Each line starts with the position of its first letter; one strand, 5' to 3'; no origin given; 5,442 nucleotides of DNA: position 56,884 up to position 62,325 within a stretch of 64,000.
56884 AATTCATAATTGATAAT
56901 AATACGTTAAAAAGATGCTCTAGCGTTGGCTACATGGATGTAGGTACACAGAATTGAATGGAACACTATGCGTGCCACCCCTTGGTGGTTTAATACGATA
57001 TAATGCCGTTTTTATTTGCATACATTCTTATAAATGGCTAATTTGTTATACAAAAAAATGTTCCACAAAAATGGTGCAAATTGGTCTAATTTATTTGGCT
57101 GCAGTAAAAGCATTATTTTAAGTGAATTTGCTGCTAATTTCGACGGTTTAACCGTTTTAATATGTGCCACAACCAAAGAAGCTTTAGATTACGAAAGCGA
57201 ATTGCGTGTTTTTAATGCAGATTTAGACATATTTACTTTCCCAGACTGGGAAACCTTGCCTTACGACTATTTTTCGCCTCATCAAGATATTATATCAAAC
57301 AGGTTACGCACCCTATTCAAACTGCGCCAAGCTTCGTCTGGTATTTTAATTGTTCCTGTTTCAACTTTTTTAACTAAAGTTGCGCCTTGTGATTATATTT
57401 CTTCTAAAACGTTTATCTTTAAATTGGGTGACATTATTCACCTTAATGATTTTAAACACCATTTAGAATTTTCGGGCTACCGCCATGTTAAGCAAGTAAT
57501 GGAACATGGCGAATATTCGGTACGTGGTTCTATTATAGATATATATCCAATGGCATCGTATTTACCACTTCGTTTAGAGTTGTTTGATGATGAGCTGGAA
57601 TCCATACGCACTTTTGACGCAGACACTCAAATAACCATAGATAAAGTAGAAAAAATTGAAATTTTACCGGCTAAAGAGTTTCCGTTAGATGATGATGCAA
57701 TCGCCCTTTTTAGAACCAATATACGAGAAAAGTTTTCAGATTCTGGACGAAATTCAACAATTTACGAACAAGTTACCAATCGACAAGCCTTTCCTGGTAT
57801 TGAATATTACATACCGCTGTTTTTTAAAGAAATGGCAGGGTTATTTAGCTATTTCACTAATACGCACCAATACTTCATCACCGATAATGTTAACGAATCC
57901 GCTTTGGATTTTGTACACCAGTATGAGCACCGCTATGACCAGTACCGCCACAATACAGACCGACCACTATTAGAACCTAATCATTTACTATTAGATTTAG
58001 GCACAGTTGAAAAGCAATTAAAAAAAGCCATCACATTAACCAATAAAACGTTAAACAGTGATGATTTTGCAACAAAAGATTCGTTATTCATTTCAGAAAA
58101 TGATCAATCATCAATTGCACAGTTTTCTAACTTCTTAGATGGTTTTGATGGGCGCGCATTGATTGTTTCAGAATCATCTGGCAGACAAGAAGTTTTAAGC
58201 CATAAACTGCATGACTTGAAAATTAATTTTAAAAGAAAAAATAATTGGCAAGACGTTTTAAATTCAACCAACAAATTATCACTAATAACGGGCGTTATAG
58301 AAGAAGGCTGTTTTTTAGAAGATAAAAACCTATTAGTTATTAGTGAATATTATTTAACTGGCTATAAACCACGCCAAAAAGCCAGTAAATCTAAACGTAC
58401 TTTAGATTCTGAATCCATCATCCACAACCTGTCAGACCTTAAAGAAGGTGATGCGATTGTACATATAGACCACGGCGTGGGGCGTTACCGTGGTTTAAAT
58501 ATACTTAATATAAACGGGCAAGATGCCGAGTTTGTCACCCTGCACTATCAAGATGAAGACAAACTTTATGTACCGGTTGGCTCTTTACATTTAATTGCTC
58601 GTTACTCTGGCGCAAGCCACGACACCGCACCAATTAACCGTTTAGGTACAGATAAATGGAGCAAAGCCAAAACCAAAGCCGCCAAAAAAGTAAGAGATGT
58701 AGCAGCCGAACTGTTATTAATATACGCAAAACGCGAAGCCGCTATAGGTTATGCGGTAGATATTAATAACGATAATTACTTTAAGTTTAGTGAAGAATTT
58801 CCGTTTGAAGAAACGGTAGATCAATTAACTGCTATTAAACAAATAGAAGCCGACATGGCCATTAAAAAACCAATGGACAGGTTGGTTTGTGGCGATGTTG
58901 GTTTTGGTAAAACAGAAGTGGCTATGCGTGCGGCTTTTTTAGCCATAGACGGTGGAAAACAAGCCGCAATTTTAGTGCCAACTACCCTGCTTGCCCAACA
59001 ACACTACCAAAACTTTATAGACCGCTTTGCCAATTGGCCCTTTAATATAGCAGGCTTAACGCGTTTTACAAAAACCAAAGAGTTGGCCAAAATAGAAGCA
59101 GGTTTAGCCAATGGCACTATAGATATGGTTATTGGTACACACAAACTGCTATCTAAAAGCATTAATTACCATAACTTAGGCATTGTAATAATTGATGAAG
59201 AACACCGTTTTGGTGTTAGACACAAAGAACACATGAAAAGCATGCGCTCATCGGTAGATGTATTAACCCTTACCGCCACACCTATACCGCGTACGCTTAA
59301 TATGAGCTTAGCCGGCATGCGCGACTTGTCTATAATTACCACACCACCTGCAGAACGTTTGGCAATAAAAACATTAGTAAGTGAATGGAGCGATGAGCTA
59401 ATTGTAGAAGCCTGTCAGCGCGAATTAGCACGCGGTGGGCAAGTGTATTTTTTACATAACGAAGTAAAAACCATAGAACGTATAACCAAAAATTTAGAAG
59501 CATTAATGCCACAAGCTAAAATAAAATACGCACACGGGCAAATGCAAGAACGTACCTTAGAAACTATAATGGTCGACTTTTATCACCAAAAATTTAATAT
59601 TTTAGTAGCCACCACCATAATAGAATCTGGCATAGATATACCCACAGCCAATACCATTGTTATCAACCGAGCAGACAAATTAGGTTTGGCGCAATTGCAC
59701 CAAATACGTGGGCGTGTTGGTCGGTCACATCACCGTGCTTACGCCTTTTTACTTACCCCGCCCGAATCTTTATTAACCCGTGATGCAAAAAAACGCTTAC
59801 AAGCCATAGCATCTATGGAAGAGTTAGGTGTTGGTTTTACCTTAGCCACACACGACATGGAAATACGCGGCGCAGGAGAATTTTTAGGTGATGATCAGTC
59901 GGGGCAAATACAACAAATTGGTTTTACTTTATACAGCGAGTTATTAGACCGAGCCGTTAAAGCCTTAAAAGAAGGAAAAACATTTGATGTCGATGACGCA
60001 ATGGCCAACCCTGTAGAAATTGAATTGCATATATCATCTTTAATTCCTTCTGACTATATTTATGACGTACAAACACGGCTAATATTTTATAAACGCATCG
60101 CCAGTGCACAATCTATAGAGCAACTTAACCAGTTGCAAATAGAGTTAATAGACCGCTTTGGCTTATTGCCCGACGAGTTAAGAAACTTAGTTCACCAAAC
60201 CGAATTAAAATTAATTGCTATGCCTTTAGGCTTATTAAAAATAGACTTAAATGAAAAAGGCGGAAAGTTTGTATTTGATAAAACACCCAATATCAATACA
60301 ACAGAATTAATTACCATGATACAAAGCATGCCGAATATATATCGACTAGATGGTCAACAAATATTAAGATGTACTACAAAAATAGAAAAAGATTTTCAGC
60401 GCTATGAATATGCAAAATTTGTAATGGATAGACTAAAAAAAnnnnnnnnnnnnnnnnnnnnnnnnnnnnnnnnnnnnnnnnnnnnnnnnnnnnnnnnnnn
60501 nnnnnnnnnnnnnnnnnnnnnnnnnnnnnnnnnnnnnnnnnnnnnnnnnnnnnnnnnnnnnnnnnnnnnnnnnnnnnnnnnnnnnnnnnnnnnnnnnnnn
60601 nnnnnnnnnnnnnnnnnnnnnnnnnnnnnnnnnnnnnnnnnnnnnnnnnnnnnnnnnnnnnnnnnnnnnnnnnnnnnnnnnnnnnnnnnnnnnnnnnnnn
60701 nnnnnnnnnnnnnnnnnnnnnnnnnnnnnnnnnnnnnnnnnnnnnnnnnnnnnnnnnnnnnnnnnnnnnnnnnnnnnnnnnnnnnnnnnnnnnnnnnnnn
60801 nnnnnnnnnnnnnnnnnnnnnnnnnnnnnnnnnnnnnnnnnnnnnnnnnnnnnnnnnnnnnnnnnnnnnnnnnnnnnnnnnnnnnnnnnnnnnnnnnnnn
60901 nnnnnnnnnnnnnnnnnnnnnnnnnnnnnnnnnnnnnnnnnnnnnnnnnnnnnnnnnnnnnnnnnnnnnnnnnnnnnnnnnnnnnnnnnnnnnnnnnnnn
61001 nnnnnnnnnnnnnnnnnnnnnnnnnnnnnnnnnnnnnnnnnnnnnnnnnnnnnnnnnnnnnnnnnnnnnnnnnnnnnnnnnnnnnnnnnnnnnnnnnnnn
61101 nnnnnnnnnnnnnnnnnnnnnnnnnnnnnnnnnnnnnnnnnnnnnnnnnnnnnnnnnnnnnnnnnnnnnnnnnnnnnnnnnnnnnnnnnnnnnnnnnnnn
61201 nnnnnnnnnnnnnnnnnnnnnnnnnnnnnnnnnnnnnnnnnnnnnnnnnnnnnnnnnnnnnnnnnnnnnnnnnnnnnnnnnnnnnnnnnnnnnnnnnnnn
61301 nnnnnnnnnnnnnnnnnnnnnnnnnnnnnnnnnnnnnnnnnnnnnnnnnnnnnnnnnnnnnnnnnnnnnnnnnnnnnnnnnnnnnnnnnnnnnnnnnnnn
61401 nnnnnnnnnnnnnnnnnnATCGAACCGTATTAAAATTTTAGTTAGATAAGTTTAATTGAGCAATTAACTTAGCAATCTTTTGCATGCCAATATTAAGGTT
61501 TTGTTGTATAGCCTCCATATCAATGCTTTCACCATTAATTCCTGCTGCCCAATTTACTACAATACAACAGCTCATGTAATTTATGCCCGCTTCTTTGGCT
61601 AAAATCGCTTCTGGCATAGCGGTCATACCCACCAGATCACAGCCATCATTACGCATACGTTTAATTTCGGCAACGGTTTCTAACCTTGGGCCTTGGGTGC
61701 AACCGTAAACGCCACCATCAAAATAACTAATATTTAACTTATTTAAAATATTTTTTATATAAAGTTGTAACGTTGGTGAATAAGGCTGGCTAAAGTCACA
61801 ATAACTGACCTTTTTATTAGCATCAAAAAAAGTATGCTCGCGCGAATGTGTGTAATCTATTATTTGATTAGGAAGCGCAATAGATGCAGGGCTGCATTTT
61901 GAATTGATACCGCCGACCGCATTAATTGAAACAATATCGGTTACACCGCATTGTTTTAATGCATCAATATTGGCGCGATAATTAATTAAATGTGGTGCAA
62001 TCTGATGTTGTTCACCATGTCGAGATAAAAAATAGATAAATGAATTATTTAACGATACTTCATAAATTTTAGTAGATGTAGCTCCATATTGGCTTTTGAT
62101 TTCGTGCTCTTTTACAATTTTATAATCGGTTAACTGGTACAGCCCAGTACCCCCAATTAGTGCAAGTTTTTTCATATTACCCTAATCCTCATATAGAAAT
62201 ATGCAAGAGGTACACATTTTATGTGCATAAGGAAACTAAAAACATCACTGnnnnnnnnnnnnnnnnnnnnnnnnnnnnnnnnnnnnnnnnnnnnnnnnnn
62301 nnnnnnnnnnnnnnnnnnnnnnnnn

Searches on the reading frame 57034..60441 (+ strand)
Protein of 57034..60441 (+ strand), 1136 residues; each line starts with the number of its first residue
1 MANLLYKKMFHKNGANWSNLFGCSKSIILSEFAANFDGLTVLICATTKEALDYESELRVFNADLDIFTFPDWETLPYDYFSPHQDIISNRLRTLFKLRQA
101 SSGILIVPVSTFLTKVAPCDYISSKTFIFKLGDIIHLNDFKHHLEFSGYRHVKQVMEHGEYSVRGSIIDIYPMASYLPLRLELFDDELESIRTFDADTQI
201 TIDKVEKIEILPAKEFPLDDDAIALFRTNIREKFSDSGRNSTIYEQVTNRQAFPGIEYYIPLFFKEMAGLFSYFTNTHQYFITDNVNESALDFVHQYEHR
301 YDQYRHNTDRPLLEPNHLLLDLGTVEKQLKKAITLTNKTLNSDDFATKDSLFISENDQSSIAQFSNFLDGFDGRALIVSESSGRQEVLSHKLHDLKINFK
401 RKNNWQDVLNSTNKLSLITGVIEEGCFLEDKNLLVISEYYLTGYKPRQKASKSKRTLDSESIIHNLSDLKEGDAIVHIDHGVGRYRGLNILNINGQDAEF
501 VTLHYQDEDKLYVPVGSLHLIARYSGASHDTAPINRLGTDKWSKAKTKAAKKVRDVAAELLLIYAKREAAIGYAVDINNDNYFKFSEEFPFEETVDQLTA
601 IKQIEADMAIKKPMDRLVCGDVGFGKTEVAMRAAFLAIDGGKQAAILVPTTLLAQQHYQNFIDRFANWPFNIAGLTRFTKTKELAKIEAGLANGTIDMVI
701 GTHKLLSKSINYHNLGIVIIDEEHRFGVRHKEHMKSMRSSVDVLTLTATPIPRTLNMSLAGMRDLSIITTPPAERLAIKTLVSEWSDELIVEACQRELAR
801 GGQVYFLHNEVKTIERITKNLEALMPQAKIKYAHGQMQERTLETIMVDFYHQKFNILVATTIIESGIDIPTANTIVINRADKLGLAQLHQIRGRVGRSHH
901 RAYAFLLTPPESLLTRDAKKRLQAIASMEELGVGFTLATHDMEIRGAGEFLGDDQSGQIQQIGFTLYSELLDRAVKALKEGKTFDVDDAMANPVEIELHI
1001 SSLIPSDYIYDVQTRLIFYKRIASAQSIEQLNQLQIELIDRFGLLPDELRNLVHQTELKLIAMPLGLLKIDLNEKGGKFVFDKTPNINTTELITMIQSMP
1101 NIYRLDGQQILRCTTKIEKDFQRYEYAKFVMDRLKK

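Call 18: search_protein_families(library=ncbifam, proteins=[window:57034-60441:+], max_evalue=0.00001)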
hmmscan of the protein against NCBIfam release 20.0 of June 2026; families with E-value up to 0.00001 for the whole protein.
window:57034-60441:+ (1136 aa): 25 families
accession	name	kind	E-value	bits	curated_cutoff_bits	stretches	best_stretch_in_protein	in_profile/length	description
NF007966.0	PRK10689.1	equivalog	0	1322.3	1329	1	18-1135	20-1143/1148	transcription-repair coupling factor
TIGR00580.2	mfd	equivalog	0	1041.3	800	1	147-1070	4-906/907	transcription-repair coupling factor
NF008168.0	PRK10917.2-2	equivalog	3.1e-120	402.8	718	1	559-960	330-739/795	ATP-dependent DNA helicase RecG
TIGR00643.1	recG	equivalog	3e-118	396.2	659.4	1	567-959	210-608/629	ATP-dependent DNA helicase RecG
NF008165.0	PRK10917.1-3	equivalog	4.8e-118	395.5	711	1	566-959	238-635/692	ATP-dependent DNA helicase RecG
NF008170.0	PRK10917.2-4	equivalog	1.4e-98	330.8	975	1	582-958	390-770/826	ATP-dependent DNA helicase RecG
NF008163.0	PRK10917.1-1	equivalog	1.4e-95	321.1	796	1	573-960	249-644/692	ATP-dependent DNA helicase RecG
NF008164.0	PRK10917.1-2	equivalog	1.6e-95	320.9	785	1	560-958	244-645/704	ATP-dependent DNA helicase RecG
NF008166.0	PRK10917.1-4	equivalog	5.4e-89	299.1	864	1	583-958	267-655/705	ATP-dependent DNA helicase RecG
NF008167.0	PRK10917.2-1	equivalog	1.9e-75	254.5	995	2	584-787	276-493/744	ATP-dependent DNA helicase RecG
NF008169.0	PRK10917.2-3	equivalog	6e-66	223.3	555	1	574-959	211-583/610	ATP-dependent DNA helicase RecG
NF003673.1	PRK05298.1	equivalog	4e-25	88.3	743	1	89-236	119-266/653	excinuclease ABC subunit UvrB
TIGR00631.1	uvrb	equivalog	2.4e-24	85.5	750.1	1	85-236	115-266/658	excinuclease ABC subunit UvrB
TIGR00595.1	priA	equivalog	4.5e-20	71.7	230.35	1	617-733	1-112/509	replication restart helicase PriA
NF004070.0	PRK05580.2-2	equivalog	8.5e-18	63.9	921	1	595-731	199-330/729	primosomal protein N'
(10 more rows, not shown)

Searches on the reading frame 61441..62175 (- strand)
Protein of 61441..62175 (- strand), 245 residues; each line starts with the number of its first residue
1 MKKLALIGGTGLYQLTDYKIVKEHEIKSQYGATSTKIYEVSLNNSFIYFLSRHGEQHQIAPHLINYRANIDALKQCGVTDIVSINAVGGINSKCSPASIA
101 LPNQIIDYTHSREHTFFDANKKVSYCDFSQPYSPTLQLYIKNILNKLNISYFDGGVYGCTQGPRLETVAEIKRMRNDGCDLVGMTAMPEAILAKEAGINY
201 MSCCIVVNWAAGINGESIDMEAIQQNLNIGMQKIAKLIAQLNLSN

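Call 49: search_protein_families(library=ncbifam, proteins=[window:61441-62175:-], max_evalue=1e-15)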
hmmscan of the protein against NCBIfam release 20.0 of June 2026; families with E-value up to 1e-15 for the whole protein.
window:61441-62175:- (245 aa): 10 families
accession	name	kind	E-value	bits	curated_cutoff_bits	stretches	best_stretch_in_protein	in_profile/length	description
NF006599.0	PRK09136.1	equivalog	6.7e-94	313.7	223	1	3-242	3-244/247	S-methyl-5'-thioinosine phosphorylase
TIGR01694.1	MTAP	equivalog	1.6e-74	250.3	274.85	1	4-239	2-235/240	S-methyl-5'-thioadenosine phosphorylase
NF006492.0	PRK08931.1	equivalog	4.1e-58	197.1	437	1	3-241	5-243/291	S-methyl-5'-thioadenosine phosphorylase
NF006334.0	PRK08564.1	equivalog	1.6e-52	178.3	382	1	2-240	8-245/267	S-methyl-5'-thioadenosine phosphorylase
NF005876.0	PRK07823.1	equivalog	4.4e-52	176.8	306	1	2-239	6-239/267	S-methyl-5'-thioadenosine phosphorylase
NF005657.0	PRK07432.1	equivalog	1.3e-43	149.2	453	1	3-238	5-243/291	S-methyl-5'-thioadenosine phosphorylase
NF006054.0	PRK08202.1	equivalog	7.9e-29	101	218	1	68-241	97-270/274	purine-nucleoside phosphorylase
TIGR01697.1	PNPH-PUNA-XAPA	subfamily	1.8e-25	89.7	197.1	1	65-240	70-244/247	inosine/guanosine/xanthosine phosphorylase family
TIGR01698.1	PUNP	equivalog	5.9e-25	88.1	302.6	1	66-241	71-243/245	purine-nucleoside phosphorylase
TIGR01700.1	PNPH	equivalog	1.1e-22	80.7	293.35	1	70-240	75-246/249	purine nucleoside phosphorylase I, inosine and guanosine-specific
